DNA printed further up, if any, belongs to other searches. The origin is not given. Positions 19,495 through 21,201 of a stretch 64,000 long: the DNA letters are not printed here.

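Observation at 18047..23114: Tight operon: DUF885 putative metallopeptidase - circularly permuted ATP-grasp ligase - SAM methyltransferase - two tandem kappa-GST/HCCA-isomerase-like DsbA paralogs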

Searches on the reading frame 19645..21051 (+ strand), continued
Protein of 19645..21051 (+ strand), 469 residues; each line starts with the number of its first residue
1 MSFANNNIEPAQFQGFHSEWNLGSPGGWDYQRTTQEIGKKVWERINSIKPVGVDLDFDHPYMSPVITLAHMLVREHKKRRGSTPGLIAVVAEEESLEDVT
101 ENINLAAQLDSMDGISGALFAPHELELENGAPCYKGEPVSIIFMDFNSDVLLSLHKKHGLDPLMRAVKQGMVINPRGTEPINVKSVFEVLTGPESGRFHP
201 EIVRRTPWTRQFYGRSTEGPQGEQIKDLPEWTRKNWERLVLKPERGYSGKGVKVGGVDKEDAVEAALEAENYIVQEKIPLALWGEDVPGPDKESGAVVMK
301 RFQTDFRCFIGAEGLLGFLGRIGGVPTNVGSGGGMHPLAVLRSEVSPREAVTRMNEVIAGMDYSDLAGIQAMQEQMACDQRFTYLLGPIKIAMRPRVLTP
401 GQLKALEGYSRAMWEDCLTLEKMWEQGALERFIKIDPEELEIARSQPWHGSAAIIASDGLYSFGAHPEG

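Call 31: search_protein_families(library=pfam, alignment_id=A1, max_evalue=10)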
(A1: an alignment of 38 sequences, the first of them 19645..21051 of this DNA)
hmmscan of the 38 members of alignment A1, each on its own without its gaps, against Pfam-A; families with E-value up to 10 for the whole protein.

A. member 1, window:19645-21051:+ (469 aa): 0 families

B. families by the number of members that match (of 38 scanned): 11 families
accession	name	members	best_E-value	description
PF14397.11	ATPgrasp_ST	3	0.077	Sugar-transfer associated ATP-grasp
PF21987.2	YajR_YAM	2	0.067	YajR YAM domain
PF25397.1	DUF7887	2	0.074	Domain of unknown function (DUF7887)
PF02655.19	ATP-grasp_3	2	0.14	ATP-grasp domain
PF14398.11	ATPgrasp_YheCD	2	0.26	YheC/D like ATP-grasp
PF23038.1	KOW6_SPT51-2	1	0.06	Transcription elongation factor SPT5 homolog 1/2, KOW6 domain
PF08977.15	BOFC_N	1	0.18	Bypass of Forespore C, N terminal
PF14327.11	CSTF2_hinge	1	0.19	Hinge domain of cleavage stimulation factor subunit 2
PF25624.1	PH_S11IP_C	1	0.2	STK11-interacting protein, C-terminal PH domain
PF00356.27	LacI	1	0.43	Bacterial regulatory proteins, lacI family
PF18407.7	GNAT_like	1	3.8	GCN5-related N-acetyltransferase like domain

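Call 39: search_protein_representatives(alignment_id=A1)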
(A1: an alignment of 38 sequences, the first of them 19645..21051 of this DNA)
Query: 38 sequences, 463 profile positions. Proteins with E-value up to 0.001 (for the whole library): 981; up to 1e-10: 389; up to 1e-30: 75. The best 150 are listed.
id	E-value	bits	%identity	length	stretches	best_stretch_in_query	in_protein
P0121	1.9e-233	791.6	-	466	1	3-461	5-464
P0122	2.0e-164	564.1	-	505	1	2-460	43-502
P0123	2.6e-164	563.7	-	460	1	2-460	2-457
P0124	5.1e-164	562.7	-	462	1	2-459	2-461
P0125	4.3e-160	549.8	-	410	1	92-447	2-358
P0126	1.6e-145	501.7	-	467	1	2-459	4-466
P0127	8.0e-142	489.6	-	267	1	1-267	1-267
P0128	2.4e-103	362.7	-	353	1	1-257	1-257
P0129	1.8e-95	336.8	-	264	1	165-384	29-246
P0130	1.3e-92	327.3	-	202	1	262-460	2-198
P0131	3.0e-92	326.1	-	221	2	3-127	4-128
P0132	1.1e-87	311.1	-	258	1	210-461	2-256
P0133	3.3e-80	286.4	-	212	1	95-248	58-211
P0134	5.1e-80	285.8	-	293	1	82-362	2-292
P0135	3.5e-76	273.1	-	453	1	2-460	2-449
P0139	1.3e-66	241.6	-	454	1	4-456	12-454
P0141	8.6e-65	235.6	-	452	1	3-456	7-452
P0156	1.8e-51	191.7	-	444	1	1-457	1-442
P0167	4.8e-44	167.2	-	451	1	8-458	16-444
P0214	7.8e-24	100.6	-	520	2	100-335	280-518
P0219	8.9e-23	97.1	-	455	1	63-334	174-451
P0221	1.3e-22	96.5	-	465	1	75-328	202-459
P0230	5.0e-22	94.6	-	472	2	102-329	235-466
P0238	4.8e-21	91.4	-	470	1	10-332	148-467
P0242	1.2e-20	90.1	-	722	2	59-333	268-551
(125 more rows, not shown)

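Call 40: search_protein_families(library=pfam, proteins=[P0135, P0139, P0156, P0167, P0214, P0219, P0221, P0230, P0238, P0242], max_evalue=0.01)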
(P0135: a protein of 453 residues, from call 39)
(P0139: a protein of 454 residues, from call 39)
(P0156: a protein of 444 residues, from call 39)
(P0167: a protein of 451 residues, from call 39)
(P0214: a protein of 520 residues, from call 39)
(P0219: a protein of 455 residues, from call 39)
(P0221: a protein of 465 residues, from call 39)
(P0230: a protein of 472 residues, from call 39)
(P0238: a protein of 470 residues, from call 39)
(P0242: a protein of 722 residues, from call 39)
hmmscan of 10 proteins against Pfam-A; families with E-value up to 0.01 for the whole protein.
P0135 (453 aa): 0 families

P0139 (454 aa): 0 families

P0156 (444 aa): 0 families

P0167 (451 aa): 0 families

P0214 (520 aa): 1 family
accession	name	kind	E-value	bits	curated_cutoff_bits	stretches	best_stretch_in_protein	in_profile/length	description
PF14403.11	CP_ATPgrasp_2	-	0.0019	17.7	32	0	290-486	172-357/374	Circularly permuted ATP-grasp type 2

P0219 (455 aa): 1 family
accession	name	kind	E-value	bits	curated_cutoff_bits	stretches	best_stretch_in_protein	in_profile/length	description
PF14403.11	CP_ATPgrasp_2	-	2e-06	27.5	32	1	126-419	85-356/374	Circularly permuted ATP-grasp type 2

P0221 (465 aa): 1 family
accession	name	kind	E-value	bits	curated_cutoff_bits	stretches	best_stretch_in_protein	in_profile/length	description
PF14403.11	CP_ATPgrasp_2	-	0.00026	20.5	32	1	351-410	281-340/374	Circularly permuted ATP-grasp type 2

P0230 (472 aa): 1 family
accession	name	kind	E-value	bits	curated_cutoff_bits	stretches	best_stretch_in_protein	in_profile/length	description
PF14403.11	CP_ATPgrasp_2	-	0.0015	18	32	0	360-414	284-338/374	Circularly permuted ATP-grasp type 2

P0238 (470 aa): 2 families
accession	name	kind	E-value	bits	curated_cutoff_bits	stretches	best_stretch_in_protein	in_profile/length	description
PF14403.11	CP_ATPgrasp_2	-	1.2e-05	24.9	32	1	235-415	167-341/374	Circularly permuted ATP-grasp type 2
PF04174.18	CP_ATPgrasp_1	-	0.0074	15.8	23.1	0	241-406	173-332/332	A circularly permuted ATPgrasp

P0242 (722 aa): 1 family
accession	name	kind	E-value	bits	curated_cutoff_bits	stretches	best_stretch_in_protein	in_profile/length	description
PF02074.21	Peptidase_M32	-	1.1e-07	31.4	25.1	1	575-642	2-69/489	Carboxypeptidase Taq (M32) metallopeptidase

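Call 51: find_related_loci(query=A5, collection=metagenome_contigs, flank=6000)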
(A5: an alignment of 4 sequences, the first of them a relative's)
Query A5 (452 aa) in metagenome_contigs; peptide patterns used: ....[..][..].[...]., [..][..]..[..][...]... (x = any residue, [..] = any of these).
104 stretches matched a pattern; 1 encode a relative of the query (tblastn E <= 1e-3); 1 distinct loci.
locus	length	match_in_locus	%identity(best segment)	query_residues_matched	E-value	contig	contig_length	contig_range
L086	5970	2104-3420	43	12-452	1e-111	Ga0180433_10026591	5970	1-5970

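Call 53: search_protein_families(library=pfam, proteins=[L086:6-569:+, L086:556-1887:+, L086:2065-3420:+, L086:3468-4322:+, L086:4659-4964:+], max_evalue=0.01)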
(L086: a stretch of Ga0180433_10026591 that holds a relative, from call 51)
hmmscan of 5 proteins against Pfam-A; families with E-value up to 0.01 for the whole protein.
L086:6-569:+ (188 aa): 1 family
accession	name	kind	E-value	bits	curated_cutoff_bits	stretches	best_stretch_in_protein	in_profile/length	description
PF08014.17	MATCAP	-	6.6e-08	32.3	27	1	2-153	176-330/365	Microtubule-associated tyrosine carboxypeptidase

L086:556-1887:+ (444 aa): 11 families
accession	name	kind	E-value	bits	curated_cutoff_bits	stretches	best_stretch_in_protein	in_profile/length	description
PF13535.11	ATP-grasp_4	-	6.3e-20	71.8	27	1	150-288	2-156/160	ATP-grasp domain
PF18603.7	LAL_C2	-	1.7e-12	47.9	29.4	1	333-407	3-77/78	L-amino acid ligase C-terminal domain 2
PF02655.19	ATP-grasp_3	-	8.6e-12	45.9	23.2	1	114-287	2-159/160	ATP-grasp domain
PF02786.22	CPSase_L_D2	-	2.6e-10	40.6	19.8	1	120-316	6-209/211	Carbamoyl-phosphate synthase L chain, ATP binding domain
PF07478.18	Dala_Dala_lig_C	-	2.7e-08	34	24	1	133-216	12-101/204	D-ala D-ala ligase C-terminus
PF01071.24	GARS_A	-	5.8e-08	33.2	27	1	119-215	6-107/194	Phosphoribosylglycinamide synthetase, ATP-grasp (A) domain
PF18130.6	ATPgrasp_N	-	1.5e-07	32.3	27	1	32-102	5-79/81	ATP-grasp N-terminal domain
PF02222.28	ATP-grasp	-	6.9e-07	29.5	27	1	122-261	2-140/179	ATP-grasp domain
PF15632.11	ATPgrasp_Ter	-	1.2e-06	28.7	29.1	1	190-319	4-115/131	ATP-grasp in the biosynthetic pathway with Ter operon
PF14397.11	ATPgrasp_ST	-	0.00041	20.1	31.4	1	104-170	10-80/278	Sugar-transfer associated ATP-grasp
PF08443.16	RimK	-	0.0009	19.3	21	1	114-213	2-99/188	RimK-like ATP-grasp domain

L086:2065-3420:+ (452 aa): 0 families

L086:3468-4322:+ (285 aa): 6 families
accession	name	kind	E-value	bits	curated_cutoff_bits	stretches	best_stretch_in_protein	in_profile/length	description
PF13649.12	Methyltransf_25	-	2.4e-14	54.2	27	1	66-162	1-97/97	Methyltransferase domain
PF08241.18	Methyltransf_11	-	5.8e-10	40.1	21.2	1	67-166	1-95/95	Methyltransferase domain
PF01209.24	Ubie_methyltran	-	4.2e-09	36.5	20.1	1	62-165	47-150/233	ubiE/COQ5 methyltransferase family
PF13847.12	Methyltransf_31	-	8.3e-09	35.7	27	1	62-176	3-120/145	Methyltransferase domain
PF13489.12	Methyltransf_23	-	3.8e-06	27.2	27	1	60-251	20-160/164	Methyltransferase domain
PF03602.21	Cons_hypoth95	-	0.0027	17.9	24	1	63-101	42-80/182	Conserved hypothetical protein 95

L086:4659-4964:+ (102 aa): 0 families

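Call 54: find_encoding_contigs(protein=P0141, flank=7000, max_places=3)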
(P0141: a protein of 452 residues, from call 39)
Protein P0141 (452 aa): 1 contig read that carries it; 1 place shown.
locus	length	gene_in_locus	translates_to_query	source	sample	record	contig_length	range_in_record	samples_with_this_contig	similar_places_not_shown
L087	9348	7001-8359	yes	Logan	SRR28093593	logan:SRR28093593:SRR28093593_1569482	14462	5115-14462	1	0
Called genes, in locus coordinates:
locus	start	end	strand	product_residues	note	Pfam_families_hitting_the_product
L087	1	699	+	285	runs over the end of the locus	PF25281:MBL_MAP1B (weak), PF00753:Lactamase_B, PF12706:Lactamase_B_2 (weak)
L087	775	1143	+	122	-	PF00072:Response_reg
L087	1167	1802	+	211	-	PF00334:NDK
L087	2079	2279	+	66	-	-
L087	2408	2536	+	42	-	-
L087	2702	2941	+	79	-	-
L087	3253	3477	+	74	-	-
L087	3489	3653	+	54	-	-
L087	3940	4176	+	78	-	-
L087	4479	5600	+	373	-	PF08014:MATCAP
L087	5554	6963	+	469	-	PF18130:ATPgrasp_N (weak), PF01071:GARS_A (weak), PF02655:ATP-grasp_3, PF02786:CPSase_L_D2, PF07478:Dala_Dala_lig_C (weak), PF13535:ATP-grasp_4, PF18603:LAL_C2 (weak)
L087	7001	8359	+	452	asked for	-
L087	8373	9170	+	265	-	PF01209:Ubie_methyltran, PF13489:Methyltransf_23 (weak), PF13847:Methyltransf_31, PF08241:Methyltransf_11, PF13649:Methyltransf_25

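Call 56: find_encoding_contigs(protein=P0139, flank=7000, max_places=3)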
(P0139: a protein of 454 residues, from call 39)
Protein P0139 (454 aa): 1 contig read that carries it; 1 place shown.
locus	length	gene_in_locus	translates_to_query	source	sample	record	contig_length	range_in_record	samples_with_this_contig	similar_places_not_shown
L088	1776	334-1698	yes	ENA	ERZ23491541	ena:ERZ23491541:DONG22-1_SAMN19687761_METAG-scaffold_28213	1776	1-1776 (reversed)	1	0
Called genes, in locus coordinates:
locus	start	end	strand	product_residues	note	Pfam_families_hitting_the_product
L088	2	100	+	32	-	?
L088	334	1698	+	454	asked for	-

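Call 57: find_encoding_contigs(protein=P0135, flank=7000, max_places=3)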
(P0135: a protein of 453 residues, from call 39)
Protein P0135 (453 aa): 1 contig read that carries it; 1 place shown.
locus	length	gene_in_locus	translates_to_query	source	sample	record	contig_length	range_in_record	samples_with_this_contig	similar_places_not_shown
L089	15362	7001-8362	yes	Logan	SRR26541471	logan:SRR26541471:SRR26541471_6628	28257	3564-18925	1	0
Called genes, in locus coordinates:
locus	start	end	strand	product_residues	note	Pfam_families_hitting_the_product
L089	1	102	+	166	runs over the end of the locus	PF11066:DUF2867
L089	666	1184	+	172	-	PF00440:TetR_N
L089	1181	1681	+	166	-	PF11066:DUF2867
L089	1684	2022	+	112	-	PF02627:CMD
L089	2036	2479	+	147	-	PF09719:C_GCAxxG_C_C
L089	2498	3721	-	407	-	PF01321:Creatinase_N, PF00557:Peptidase_M24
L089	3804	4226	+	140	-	PF13380:CoA_binding_2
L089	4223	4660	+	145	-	PF03692:CxxCxxCC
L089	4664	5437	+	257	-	PF00226:DnaJ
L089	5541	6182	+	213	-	PF00117:GATase, PF01174:SNO (weak), PF07685:GATase_3 (weak)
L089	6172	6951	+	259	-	PF00977:His_biosynth, PF01207:Dus (faint), PF03060:NMO (faint)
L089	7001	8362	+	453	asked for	-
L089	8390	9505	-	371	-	PF00226:DnaJ, PF01556:DnaJ_C, PF00684:DnaJ_CXXCXGXG, PF15777:Anti-TRAP (weak)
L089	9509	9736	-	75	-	PF01192:RNA_pol_Rpb6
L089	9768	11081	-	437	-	PF14238:DUF4340 (faint)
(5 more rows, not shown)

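Call 73: find_encoding_contigs(protein=P0242, flank=6000, max_places=2)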
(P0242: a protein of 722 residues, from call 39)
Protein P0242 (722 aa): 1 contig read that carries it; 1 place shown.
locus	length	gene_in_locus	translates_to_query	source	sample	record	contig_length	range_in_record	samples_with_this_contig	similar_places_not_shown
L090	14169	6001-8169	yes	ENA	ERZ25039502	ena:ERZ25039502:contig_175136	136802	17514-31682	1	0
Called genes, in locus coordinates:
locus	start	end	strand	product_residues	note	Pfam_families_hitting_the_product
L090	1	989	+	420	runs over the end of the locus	PF00464:SHMT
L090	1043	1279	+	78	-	-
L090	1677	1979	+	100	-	-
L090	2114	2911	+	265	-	-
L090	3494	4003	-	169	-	PF04986:Y2_Tnp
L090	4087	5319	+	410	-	-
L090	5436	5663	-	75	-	-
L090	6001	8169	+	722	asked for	PF02074:Peptidase_M32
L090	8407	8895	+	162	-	PF02074:Peptidase_M32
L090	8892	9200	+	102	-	PF02074:Peptidase_M32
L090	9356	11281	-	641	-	PF00082:Peptidase_S8, PF22352:K319L-like_PKD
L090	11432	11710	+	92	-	-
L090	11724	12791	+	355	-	PF00361:Proton_antipo_M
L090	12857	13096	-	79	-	-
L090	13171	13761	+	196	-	-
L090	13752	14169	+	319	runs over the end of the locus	PF00146:NADHdh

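Call 74: find_encoding_contigs(protein=P0219, flank=6000, max_places=2)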
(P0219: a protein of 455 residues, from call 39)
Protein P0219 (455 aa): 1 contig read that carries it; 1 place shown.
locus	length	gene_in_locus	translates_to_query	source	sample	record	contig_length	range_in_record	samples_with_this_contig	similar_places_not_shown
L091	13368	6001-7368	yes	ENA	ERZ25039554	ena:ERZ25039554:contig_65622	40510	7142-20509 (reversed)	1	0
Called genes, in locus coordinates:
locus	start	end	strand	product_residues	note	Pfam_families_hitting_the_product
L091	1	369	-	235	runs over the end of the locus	PF04116:FA_hydroxylase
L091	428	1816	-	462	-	PF18195:GatD_N, PF00710:Asparaginase, PF17763:Asparaginase_C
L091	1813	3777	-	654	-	PF02934:GatB_N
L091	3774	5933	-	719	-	PF13185:GAF_2, PF01590:GAF, PF13185:GAF_2, PF13492:GAF_3 (weak), PF00990:GGDEF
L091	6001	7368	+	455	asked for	PF14403:CP_ATPgrasp_2 (weak)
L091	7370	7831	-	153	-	PF00034:Cytochrom_C (weak), PF13442:Cytochrome_CBB3 (weak)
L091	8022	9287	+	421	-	PF00324:AA_permease, PF13520:AA_permease_2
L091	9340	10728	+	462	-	PF01212:Beta_elim_lyase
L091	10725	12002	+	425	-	PF00795:CN_hydrolase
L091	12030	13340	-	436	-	PF00534:Glycos_transf_1, PF13692:Glyco_trans_1_4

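Call 89: search_protein_families(library=padloc, proteins=[window:19645-21051:+], max_evalue=0.01)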
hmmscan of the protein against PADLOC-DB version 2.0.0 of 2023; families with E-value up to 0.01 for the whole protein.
window:19645-21051:+ (469 aa): 0 families

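Call 98: find_encoding_contigs(protein=P0167, flank=6000, max_places=2)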
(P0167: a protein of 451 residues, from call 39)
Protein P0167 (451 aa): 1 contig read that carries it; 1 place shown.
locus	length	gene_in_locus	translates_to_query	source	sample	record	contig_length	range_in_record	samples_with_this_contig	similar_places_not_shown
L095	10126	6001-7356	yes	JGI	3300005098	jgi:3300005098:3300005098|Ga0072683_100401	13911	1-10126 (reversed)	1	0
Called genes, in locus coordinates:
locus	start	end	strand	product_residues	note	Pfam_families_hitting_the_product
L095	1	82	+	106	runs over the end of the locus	-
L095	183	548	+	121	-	-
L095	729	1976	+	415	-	PF27218:MJ0043_C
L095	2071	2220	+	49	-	-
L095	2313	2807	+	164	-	PF00583:Acetyltransf_1, PF13673:Acetyltransf_10, PF13508:Acetyltransf_7, PF14542:Acetyltransf_CG (weak)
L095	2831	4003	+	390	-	PF05141:DIT1_PvcA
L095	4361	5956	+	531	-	PF05960:DUF885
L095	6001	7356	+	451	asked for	-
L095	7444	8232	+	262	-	PF01209:Ubie_methyltran, PF03848:TehB (weak), PF13489:Methyltransf_23, PF13847:Methyltransf_31, PF08241:Methyltransf_11, PF08242:Methyltransf_12, PF13649:Methyltransf_25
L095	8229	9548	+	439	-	PF18130:ATPgrasp_N, PF01071:GARS_A (faint), PF02655:ATP-grasp_3, PF13535:ATP-grasp_4, PF18603:LAL_C2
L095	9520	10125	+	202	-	?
